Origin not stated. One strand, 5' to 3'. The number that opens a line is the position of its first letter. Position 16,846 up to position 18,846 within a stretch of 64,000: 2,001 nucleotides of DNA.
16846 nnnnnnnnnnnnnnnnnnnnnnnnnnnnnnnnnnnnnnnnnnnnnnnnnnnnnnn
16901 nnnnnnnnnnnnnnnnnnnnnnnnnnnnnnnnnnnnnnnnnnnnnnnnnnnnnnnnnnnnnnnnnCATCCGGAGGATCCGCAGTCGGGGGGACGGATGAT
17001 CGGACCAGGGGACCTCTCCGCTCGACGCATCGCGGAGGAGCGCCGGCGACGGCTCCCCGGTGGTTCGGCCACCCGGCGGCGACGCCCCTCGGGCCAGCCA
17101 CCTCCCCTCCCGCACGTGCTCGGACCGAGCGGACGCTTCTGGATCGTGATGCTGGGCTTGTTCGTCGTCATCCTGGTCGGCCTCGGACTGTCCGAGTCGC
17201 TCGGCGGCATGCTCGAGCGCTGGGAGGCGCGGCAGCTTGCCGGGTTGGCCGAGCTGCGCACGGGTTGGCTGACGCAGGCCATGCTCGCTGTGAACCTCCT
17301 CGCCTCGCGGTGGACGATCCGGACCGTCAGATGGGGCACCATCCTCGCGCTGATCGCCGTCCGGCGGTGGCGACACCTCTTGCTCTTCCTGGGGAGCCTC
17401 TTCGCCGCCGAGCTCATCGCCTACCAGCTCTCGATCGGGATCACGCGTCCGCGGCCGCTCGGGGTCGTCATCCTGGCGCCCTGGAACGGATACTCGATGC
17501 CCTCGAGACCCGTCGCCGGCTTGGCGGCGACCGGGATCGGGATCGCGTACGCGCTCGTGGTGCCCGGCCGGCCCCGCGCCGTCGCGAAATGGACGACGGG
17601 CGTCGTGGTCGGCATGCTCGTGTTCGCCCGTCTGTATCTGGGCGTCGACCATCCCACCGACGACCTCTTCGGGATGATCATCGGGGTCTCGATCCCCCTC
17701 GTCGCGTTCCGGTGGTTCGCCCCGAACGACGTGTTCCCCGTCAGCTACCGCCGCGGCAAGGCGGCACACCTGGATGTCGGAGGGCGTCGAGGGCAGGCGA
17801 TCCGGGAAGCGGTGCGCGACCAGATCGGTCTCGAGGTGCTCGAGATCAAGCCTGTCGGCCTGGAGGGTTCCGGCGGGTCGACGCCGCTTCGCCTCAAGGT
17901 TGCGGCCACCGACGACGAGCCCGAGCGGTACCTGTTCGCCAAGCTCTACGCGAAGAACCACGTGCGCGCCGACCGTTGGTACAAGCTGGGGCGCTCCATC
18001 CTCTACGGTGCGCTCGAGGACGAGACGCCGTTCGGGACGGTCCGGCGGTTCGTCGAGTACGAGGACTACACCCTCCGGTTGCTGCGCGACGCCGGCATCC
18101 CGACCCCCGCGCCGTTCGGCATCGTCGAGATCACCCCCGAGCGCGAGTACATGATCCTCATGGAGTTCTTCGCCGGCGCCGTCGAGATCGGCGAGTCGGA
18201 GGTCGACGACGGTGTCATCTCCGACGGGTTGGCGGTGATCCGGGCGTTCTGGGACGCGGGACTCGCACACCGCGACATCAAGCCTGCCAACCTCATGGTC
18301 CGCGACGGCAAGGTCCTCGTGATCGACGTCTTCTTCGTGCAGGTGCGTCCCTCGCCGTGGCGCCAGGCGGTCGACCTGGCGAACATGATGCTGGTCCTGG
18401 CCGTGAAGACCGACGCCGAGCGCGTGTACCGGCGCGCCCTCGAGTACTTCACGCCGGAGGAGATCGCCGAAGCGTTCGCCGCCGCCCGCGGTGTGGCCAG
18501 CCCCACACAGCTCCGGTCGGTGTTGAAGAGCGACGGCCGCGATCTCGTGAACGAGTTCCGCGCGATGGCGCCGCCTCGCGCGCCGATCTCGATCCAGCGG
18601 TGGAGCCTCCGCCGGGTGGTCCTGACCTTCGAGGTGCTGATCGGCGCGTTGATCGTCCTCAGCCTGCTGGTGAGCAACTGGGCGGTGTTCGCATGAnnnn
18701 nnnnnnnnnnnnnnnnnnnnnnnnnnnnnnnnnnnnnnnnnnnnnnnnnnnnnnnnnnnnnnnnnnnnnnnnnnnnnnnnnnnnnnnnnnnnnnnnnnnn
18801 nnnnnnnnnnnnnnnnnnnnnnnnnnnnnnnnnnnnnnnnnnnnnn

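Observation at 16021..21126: Envelope-lipid module: orphan OpuAC-type binding protein, PAP2/kinase-like fusion, Cys-rich lipoprotein, intact PAP2, and a convergent LPG-synthase-TM-like flippase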

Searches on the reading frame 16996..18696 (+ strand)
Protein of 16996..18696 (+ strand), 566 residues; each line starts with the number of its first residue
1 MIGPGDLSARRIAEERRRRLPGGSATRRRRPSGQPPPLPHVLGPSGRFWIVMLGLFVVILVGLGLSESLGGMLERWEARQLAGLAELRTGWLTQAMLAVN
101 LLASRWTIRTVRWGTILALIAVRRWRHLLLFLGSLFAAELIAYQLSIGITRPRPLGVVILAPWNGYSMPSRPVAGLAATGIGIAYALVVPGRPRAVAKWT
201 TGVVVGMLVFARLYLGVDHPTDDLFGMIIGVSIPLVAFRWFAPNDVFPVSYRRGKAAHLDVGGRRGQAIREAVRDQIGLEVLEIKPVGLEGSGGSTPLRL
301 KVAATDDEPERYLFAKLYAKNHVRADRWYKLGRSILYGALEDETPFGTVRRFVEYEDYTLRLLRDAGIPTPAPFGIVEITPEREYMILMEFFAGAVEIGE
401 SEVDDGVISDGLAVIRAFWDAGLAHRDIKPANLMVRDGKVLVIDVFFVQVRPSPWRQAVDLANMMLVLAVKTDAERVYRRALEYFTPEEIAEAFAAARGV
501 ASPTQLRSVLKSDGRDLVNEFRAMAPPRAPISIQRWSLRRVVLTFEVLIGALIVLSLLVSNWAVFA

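Call 4: search_protein_families(library=pfam, proteins=[window:16996-18696:+], max_evalue=1)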
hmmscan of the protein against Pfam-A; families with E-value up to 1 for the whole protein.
window:16996-18696:+ (566 aa): 5 families
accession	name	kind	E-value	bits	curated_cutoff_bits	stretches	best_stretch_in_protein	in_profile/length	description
PF01569.27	PAP2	-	2.7e-05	24.4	27.2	1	128-242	2-126/130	PAP2 superfamily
PF01636.29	APH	-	0.00014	22.1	23.2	1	413-444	156-193/239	Phosphotransferase enzyme family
PF01163.29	RIO1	-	0.001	19.1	22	1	348-445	50-148/187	RIO domain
PF00069.31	Pkinase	-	0.0065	16.3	31.7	1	411-444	107-141/263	Protein kinase domain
PF06293.20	Kdo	-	0.029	14.3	21.3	1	344-444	51-165/207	Lipopolysaccharide kinase (Kdo/WaaP) family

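Call 5: search_protein_families(library=ncbifam, proteins=[window:16996-18696:+], max_evalue=1)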
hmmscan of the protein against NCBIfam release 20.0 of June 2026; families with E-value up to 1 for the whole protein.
window:16996-18696:+ (566 aa): 13 families
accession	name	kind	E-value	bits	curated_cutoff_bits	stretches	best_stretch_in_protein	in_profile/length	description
TIGR03724.2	arch_bud32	equivalog_domain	4.4e-05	23.1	125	1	356-469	43-152/193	KEOPS complex kinase/ATPase Bud32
NF007174.0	PRK09605.1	equivalog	0.00016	20.3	447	1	356-483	386-509/535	bifunctional N(6)-L-threonylcarbamoyladenine synthase/serine/threonine protein kinase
NF011464.0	PRK14879.1-7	equivalog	0.0039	16.9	246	1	414-462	115-163/221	Kae1-associated kinase Bud32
NF011462.0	PRK14879.1-3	equivalog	0.0078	16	174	1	363-448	51-128/192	Kae1-associated kinase Bud32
NF011463.0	PRK14879.1-4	equivalog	0.0079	15.6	188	1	356-462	68-174/237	Kae1-associated kinase Bud32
NF041310.1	Prot_Kin_Rio1_Halo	equivalog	0.0085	15.5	480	1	358-445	148-235/273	serine/threonine-protein kinase Rio1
NF033483.0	PknB_PASTA_kin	equivalog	0.0088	15.1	450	1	420-444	125-150/563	Stk1 family PASTA domain-containing Ser/Thr kinase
NF033442.0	BREX_PglW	equivalog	0.032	11.9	990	1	412-437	619-644/1391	BREX system serine/threonine kinase PglW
NF002475.0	PRK01723.1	equivalog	0.035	13.1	142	1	359-451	94-193/241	3-deoxy-D-manno-octulosonic acid kinase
NF038150.1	lanthi_synth_IV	equivalog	0.1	10.8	650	1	413-448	309-345/851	class IV lanthionine synthetase LanL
NF043056.1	T4SS_LegK1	equivalog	0.15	10.6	550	1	419-435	206-222/516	Dot/Icm T4SS effector kinase LegK1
NF052427.1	StpK7MSMEG_1200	equivalog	0.22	9.9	900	1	415-439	121-145/601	serine/threonine protein kinase StpK7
NF038151.1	lanthi_synth_III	equivalog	0.23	9.7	575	1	413-444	347-379/833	class III lanthionine synthetase LanKC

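Call 6: find_homologous_proteins(query=window:16996-18693:+, max_evalue=0.001)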
Query window:16996-18693:+ (566 aa): 8000 proteins with E <= 0.001 among 8000 candidates; the best 120 are listed.
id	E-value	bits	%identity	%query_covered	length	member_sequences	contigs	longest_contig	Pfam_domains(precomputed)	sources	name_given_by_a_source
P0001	0.0e+0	1131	100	91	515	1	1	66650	PF01569.28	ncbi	ncbi:MAG TPA: phosphatase PAP2 family protein [Actinomycetota bacterium]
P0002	8.3e-282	954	73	100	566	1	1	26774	PF01569.28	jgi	jgi:tRNA A-37 threonylcarbamoyl transferase component Bud32/membrane-associated phospholipid phospha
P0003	2.2e-277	940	75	94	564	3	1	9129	PF01569.28,PF01163.29,PF01636.30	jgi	jgi:membrane-associated phospholipid phosphatase/tRNA A-37 threonylcarbamoyl transferase component B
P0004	2.3e-277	939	75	94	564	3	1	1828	PF01569.28,PF01163.29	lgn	-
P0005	4.4e-277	938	75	94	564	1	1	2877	PF01569.28,PF01163.29,PF01636.30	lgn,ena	-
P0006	6.3e-277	938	75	94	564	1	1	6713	PF01569.28,PF01163.29,PF01636.30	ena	-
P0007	1.4e-276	937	75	100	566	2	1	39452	PF01569.28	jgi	jgi:membrane-associated phospholipid phosphatase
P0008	1.6e-275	933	74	100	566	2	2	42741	PF01569.28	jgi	jgi:membrane-associated phospholipid phosphatase/tRNA A-37 threonylcarbamoyl transferase component B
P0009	5.1e-273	925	74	94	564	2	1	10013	PF01569.28,PF01163.29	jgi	jgi:tRNA A-37 threonylcarbamoyl transferase component Bud32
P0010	8.2e-272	921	73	100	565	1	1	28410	-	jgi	jgi:tRNA A-37 threonylcarbamoyl transferase component Bud32/membrane-associated phospholipid phospha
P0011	2.9e-271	919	72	100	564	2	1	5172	-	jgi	jgi:tRNA A-37 threonylcarbamoyl transferase component Bud32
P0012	7.2e-270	915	73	95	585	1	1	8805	PF01569.28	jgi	jgi:tRNA A-37 threonylcarbamoyl transferase component Bud32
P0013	7.8e-270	915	73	95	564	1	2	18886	PF01569.28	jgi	jgi:tRNA A-37 threonylcarbamoyl transferase component Bud32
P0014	8.0e-270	915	73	95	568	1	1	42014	PF01569.28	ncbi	-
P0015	1.4e-269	914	72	100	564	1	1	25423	PF01569.28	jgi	jgi:tRNA A-37 threonylcarbamoyl transferase component Bud32/membrane-associated phospholipid phospha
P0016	3.2e-269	913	72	100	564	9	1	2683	PF01163.29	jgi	jgi:tRNA A-37 threonylcarbamoyl transferase component Bud32/membrane-associated phospholipid phospha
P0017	1.5e-268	910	71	100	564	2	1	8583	PF01163.29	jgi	jgi:tRNA A-37 threonylcarbamoyl transferase component Bud32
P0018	3.4e-268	909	72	100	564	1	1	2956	PF01163.29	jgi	jgi:tRNA A-37 threonylcarbamoyl transferase component Bud32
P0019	2.1e-265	900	77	91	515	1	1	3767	PF01569.28,PF01163.29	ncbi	-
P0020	1.1e-264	898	72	98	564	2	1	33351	PF01163.29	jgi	-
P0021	2.7e-264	896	73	95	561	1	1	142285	PF01569.28,PF01163.29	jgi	jgi:membrane-associated phospholipid phosphatase/tRNA A-37 threonylcarbamoyl transferase component B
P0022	5.9e-264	895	71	98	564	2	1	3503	PF01163.29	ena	-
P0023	1.0e-263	894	71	98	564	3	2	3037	PF01569.28,PF01163.29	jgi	jgi:tRNA A-37 threonylcarbamoyl transferase component Bud32/membrane-associated phospholipid phospha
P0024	1.5e-262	891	71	98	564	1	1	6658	PF01163.29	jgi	jgi:tRNA A-37 threonylcarbamoyl transferase component Bud32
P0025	2.3e-261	887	71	98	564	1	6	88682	PF01163.29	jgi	jgi:tRNA A-37 threonylcarbamoyl transferase component Bud32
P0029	1.0e-260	884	71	98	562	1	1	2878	PF01163.29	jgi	jgi:tRNA A-37 threonylcarbamoyl transferase component Bud32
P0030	4.9e-258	876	69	100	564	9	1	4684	PF01569.28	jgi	jgi:tRNA A-37 threonylcarbamoyl transferase component Bud32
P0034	1.0e-253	861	68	98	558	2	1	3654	PF01163.29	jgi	jgi:tRNA A-37 threonylcarbamoyl transferase component Bud32/uncharacterized integral membrane protei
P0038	5.9e-253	859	69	93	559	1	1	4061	PF01163.29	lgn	-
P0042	2.0e-251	854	73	91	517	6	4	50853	PF01163.29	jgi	jgi:tRNA A-37 threonylcarbamoyl transferase component Bud32/membrane-associated phospholipid phospha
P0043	5.9e-251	852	70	94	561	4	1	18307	PF01569.28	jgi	jgi:serine/threonine-protein kinase RIO1/membrane-associated phospholipid phosphatase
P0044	6.1e-251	852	70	95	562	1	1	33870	PF01569.28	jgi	jgi:tRNA A-37 threonylcarbamoyl transferase component Bud32/membrane-associated phospholipid phospha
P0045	9.7e-251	852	69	99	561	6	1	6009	PF01569.28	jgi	jgi:tRNA A-37 threonylcarbamoyl transferase component Bud32/membrane-associated phospholipid phospha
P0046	1.2e-250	851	72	93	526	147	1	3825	PF01569.28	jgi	-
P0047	1.8e-250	851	67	97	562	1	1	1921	PF01163.29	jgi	jgi:serine/threonine-protein kinase RIO1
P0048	3.6e-250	850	73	91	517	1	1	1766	PF01163.29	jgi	jgi:tRNA A-37 threonylcarbamoyl transferase component Bud32/membrane-associated phospholipid phospha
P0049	9.8e-250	848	67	99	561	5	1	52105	PF01569.28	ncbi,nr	ncbi:MAG: hypothetical protein M3P11_10250 [Actinomycetota bacterium]|nr:hypothetical protein [Actin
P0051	9.7e-249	845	67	98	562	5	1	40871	PF01163.29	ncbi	ncbi:MAG TPA: RIO1 family regulatory kinase/ATPase [Actinomycetota bacterium]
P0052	1.6e-248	844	68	98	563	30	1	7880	PF01163.29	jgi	jgi:tRNA A-37 threonylcarbamoyl transferase component Bud32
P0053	1.8e-248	844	69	95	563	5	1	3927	PF01569.28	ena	-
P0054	3.9e-248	843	66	98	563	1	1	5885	PF00069.32,PF01569.28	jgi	jgi:tRNA A-37 threonylcarbamoyl transferase component Bud32/membrane-associated phospholipid phospha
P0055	1.3e-247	841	67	97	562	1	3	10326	PF01163.29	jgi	jgi:serine/threonine-protein kinase RIO1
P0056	1.6e-247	841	67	97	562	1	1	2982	PF01163.29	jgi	jgi:serine/threonine-protein kinase RIO1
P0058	1.8e-247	841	67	97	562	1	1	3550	PF01163.29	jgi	jgi:serine/threonine-protein kinase RIO1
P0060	3.2e-247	840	69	97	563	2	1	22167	PF01163.29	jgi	jgi:tRNA A-37 threonylcarbamoyl transferase component Bud32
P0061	4.1e-247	840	67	96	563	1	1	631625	PF01569.28,PF01163.29,PF01636.30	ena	-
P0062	4.5e-247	839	67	95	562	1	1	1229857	PF01163.29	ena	-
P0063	6.7e-247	839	67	99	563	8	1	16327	PF00069.32,PF01163.29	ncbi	-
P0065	1.3e-246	838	67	98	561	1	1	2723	PF01569.28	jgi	jgi:tRNA A-37 threonylcarbamoyl transferase component Bud32/membrane-associated phospholipid phospha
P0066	1.3e-246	838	66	98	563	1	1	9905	PF01569.28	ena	-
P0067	1.6e-246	838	67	98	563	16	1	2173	PF01569.28,PF01163.29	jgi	jgi:membrane-associated phospholipid phosphatase/tRNA A-37 threonylcarbamoyl transferase component B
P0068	1.8e-246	837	67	98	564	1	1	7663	PF00069.32,PF01163.29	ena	-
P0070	2.7e-246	837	66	99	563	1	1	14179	PF00069.32,PF01569.28,PF01163.29,PF01636.30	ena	-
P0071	3.6e-246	836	66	98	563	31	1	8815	PF01569.28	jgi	jgi:tRNA A-37 threonylcarbamoyl transferase component Bud32/membrane-associated phospholipid phospha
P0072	3.7e-246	836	67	98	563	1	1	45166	PF01569.28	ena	-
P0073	5.1e-246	836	66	98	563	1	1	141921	PF01569.28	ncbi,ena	-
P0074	6.3e-246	836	67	95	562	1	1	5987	PF01163.29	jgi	jgi:tRNA A-37 threonylcarbamoyl transferase component Bud32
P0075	7.1e-246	835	66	99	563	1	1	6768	PF01569.28,PF01163.29,PF01636.30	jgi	-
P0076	7.1e-246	835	67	97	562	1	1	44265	PF00069.32,PF01569.28,PF01636.30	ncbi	ncbi:MAG: phosphatase PAP2 family protein [Actinomycetota bacterium]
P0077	1.2e-245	835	67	98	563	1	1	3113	PF01569.28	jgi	jgi:tRNA A-37 threonylcarbamoyl transferase component Bud32/membrane-associated phospholipid phospha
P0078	1.2e-245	835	67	96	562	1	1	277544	PF01569.28,PF01163.29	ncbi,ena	-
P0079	2.2e-245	834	66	98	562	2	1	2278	PF01569.28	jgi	jgi:tRNA A-37 threonylcarbamoyl transferase component Bud32/membrane-associated phospholipid phospha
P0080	2.2e-245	834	66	98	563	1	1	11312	PF01569.28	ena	-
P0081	2.5e-245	834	69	95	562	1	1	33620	PF01569.28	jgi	jgi:membrane-associated phospholipid phosphatase/tRNA A-37 threonylcarbamoyl transferase component B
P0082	2.6e-245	834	66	99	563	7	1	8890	PF01569.28,PF01163.29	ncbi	-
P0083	2.7e-245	834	71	91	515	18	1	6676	PF01569.28,PF01163.29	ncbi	-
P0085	6.2e-245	832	66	99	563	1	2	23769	PF01569.28,PF01163.29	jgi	-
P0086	6.8e-245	832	69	96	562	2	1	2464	PF00069.32,PF01569.28,PF01163.29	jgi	jgi:hypothetical protein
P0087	6.9e-245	832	69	95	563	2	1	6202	PF01569.28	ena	-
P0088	7.7e-245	832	66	98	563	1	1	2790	PF01569.28,PF01163.29,PF01636.30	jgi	jgi:membrane-associated phospholipid phosphatase/tRNA A-37 threonylcarbamoyl transferase component B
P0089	8.5e-245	832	67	96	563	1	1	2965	PF01569.28,PF01163.29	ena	-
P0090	8.9e-245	832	66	98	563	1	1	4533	PF01569.28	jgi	jgi:tRNA A-37 threonylcarbamoyl transferase component Bud32/membrane-associated phospholipid phospha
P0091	9.3e-245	832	68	96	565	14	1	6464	PF01569.28,PF01163.29,PF01636.30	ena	-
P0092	1.1e-244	832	72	91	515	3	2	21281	PF01163.29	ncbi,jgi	jgi:membrane-associated phospholipid phosphatase/tRNA A-37 threonylcarbamoyl transferase component B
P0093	1.2e-244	831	68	96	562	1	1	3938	PF00069.32,PF01163.29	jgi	jgi:tRNA A-37 threonylcarbamoyl transferase component Bud32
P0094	1.3e-244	831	66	98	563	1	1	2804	PF01569.28,PF01163.29,PF01636.30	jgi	jgi:membrane-associated phospholipid phosphatase/tRNA A-37 threonylcarbamoyl transferase component B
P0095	1.4e-244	831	66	99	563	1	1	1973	PF00069.32,PF01569.28,PF01163.29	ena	-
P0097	2.0e-244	831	66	98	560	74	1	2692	PF01569.28,PF01163.29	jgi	jgi:membrane-associated phospholipid phosphatase/tRNA A-37 threonylcarbamoyl transferase component B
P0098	2.5e-244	830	68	95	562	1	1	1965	PF01163.29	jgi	-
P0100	3.4e-244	830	66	98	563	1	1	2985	PF01569.28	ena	-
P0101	3.4e-244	830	67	95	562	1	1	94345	PF01569.28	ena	-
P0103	5.0e-244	829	66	98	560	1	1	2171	PF01569.28,PF01163.29,PF01636.30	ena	-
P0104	6.9e-244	829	67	95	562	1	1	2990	PF01163.29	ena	-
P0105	8.2e-244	829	71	91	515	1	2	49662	PF01163.29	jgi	jgi:tRNA A-37 threonylcarbamoyl transferase component Bud32/membrane-associated phospholipid phospha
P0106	8.4e-244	829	66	98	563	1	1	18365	PF01569.28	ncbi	ncbi:MAG: RIO1 family regulatory kinase/ATPase [Actinomycetota bacterium]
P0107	8.5e-244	829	70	91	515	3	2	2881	PF01569.28,PF01163.29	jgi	jgi:tRNA A-37 threonylcarbamoyl transferase component Bud32/membrane-associated phospholipid phospha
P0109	1.0e-243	828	67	99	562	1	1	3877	PF00069.32,PF01163.29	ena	-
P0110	1.4e-243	828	68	95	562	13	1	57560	PF01163.29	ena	-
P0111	1.4e-243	828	66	98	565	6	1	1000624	PF01569.28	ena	-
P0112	1.5e-243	828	68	96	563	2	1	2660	PF00069.32,PF01163.29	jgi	jgi:tRNA A-37 threonylcarbamoyl transferase component Bud32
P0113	1.7e-243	828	67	95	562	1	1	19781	PF01163.29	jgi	jgi:tRNA A-37 threonylcarbamoyl transferase component Bud32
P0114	1.9e-243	827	67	95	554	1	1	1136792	PF01163.29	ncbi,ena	-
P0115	2.0e-243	827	65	98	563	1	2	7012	PF00069.32,PF01569.28,PF01163.29,PF01636.30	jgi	jgi:tRNA A-37 threonylcarbamoyl transferase component Bud32/membrane-associated phospholipid phospha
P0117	2.3e-243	827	67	95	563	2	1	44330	PF01569.28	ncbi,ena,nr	ncbi:MAG TPA: phosphatase PAP2 family protein [Actinomycetota bacterium]|nr:phosphatase PAP2 family 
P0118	2.6e-243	827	66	98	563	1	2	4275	PF01569.28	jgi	jgi:tRNA A-37 threonylcarbamoyl transferase component Bud32/membrane-associated phospholipid phospha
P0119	2.8e-243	827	66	98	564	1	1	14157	PF00069.32,PF01569.28,PF01163.29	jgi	jgi:tRNA A-37 threonylcarbamoyl transferase component Bud32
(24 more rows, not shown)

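Call 11: find_related_loci(query=A1, collection=genome_contigs, flank=10000)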
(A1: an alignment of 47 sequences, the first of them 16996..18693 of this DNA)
Query A1 (566 aa) in genome_contigs; peptide patterns used: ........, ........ (x = any residue, [..] = any of these).
600 stretches matched a pattern (row limit reached: there are more); 526 encode a relative of the query (tblastn E <= 1e-3); the best 80 are kept; 80 distinct loci.
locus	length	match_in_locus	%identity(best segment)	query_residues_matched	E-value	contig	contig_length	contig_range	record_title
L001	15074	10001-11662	71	13-566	0e+0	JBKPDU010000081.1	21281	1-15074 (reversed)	MAG: Actinomycetota bacterium isolate GB_EKS_MAG_00016 GB_EKS_000000940375, whole genome shotgun sequence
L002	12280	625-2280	72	15-566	0e+0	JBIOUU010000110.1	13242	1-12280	MAG: Actinomycetota bacterium isolate MAG126 k127_3328359, whole genome shotgun sequence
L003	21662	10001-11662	72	13-566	0e+0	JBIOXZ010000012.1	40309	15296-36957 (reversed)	MAG: Actinomycetota bacterium isolate MAG043 k127_116462, whole genome shotgun sequence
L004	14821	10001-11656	71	15-566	0e+0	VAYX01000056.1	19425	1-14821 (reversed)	MAG: Actinobacteria bacterium isolate AC_69 14_1009_16_40cm_scaffold_11450_e:390, whole genome shotgun sequence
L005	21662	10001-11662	71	13-566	0e+0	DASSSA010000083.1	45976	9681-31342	MAG TPA_asm: Actinomycetota bacterium isolate SMAG_U503 k141_258448, whole genome shotgun sequence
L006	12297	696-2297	72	33-566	0e+0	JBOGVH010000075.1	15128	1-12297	MAG: Actinomycetota bacterium isolate M3-S_metawrap_bin.246 k127_953871, whole genome shotgun sequence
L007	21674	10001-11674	66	8-566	0e+0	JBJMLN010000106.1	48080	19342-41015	MAG: Actinomycetota bacterium isolate H1_18_all_fractions_maxb_99_69_12 k255_5563681, whole genome shotgun sequence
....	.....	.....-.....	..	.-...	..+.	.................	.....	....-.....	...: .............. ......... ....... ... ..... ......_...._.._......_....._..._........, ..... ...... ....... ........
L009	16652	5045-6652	72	31-566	0e+0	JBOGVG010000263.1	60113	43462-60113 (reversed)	MAG: Actinomycetota bacterium isolate SC-S_metawrap_bin.145 k127_4721124, whole genome shotgun sequence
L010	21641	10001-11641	67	19-566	0e+0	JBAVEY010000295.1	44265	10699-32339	MAG: Actinomycetota bacterium isolate MFD04307_ilm_asm_bin8 k127_60362, whole genome shotgun sequence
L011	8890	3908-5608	65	3-566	0e+0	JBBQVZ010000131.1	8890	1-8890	MAG: Actinomycetota bacterium isolate Co_metawrap_2025 Cmw_2025_k141_8002469_length_8890_cov_21.0000, whole genome shotg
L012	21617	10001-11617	67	28-566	0e+0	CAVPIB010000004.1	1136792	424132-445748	MAG: uncultured Actinomycetes bacterium isolate MFD09964.bin.1.67 genome assembly, contig: contig_31714, whole genome sh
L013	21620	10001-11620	67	27-566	0e+0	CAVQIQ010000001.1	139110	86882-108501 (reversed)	MAG: uncultured Actinomycetes bacterium isolate MFD10007.bin.3.88 genome assembly, contig: contig_12140, whole genome sh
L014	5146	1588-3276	65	4-566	0e+0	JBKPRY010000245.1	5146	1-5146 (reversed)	MAG: Actinomycetota bacterium isolate GS_EKS_MAG_00036 GS_EKS_000001891026, whole genome shotgun sequence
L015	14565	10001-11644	69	15-566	0e+0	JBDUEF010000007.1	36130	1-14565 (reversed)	MAG: Actinomycetota bacterium isolate cluster4_bin.89 NODE_1368_length_36130_cov_15.091448, whole genome shotgun sequenc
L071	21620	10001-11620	61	28-566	0e+0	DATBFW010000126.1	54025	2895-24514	MAG TPA_asm: Mycobacteriales bacterium isolate SMAG_U3821 k141_2100657, whole genome shotgun sequence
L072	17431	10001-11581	60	27-556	0e+0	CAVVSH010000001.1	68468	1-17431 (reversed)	MAG: uncultured Actinomycetota bacterium isolate MFD02840.bin.1.414 genome assembly, contig: contig_107105, whole genome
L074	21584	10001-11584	60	27-556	0e+0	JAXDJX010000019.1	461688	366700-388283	MAG: Actinomycetota bacterium isolate BP_581 scaffold_4796332, whole genome shotgun sequence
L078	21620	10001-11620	59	28-565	0e+0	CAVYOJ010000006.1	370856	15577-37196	MAG: uncultured Actinomycetota bacterium isolate MFD09212.bin.2.125 genome assembly, contig: contig_35134, whole genome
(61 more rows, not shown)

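Call 16: predict_structure(alignment_id=A1)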
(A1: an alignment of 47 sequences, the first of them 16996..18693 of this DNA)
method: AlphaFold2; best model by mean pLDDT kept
length: 566 residues; sequences in the alignment: 47
mean_pLDDT: 77.5   pTM: 0.57
mean pLDDT of the five models: 77.5, 76.9, 74.6, 70.9, 69.0
residues with pLDDT >= 90: 137; 70-90: 299; 50-70: 58; < 50: 72
segments of 3 or more residues with pLDDT < 50: 1-42, 243-259, 289-293, 338-340, 564-566
pLDDT, mean of each block of 10 residues (from residue 1): 33 40 35 37 65 79 73 84 87 92 90 93 86 91 82 79 80 93 85 81 93 90 90 84 46 41 73 84 73 66 86 83 67 54 64 84 88 82 77 82 92 94 88 88 83 84 94 95 95 78 77 89 88 61 80 79 50
secondary structure, 60 per line:
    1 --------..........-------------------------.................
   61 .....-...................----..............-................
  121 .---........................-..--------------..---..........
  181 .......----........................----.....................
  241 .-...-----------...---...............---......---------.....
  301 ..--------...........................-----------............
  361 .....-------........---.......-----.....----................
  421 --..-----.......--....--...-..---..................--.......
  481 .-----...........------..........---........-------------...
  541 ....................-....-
elements in order: H9-18 H44-65 H67-85 H90-103 H105-121 H125-148 H171-187 H192-215 H220-241 H263-277 E281-286 E296-302 E311-319 H320-337 H349-365 E373-380 E384-390 H405-420 E433-436 E439-442 H454-471 H474-481 H487-497 H504-513 H517-524 H538-560 H562-565
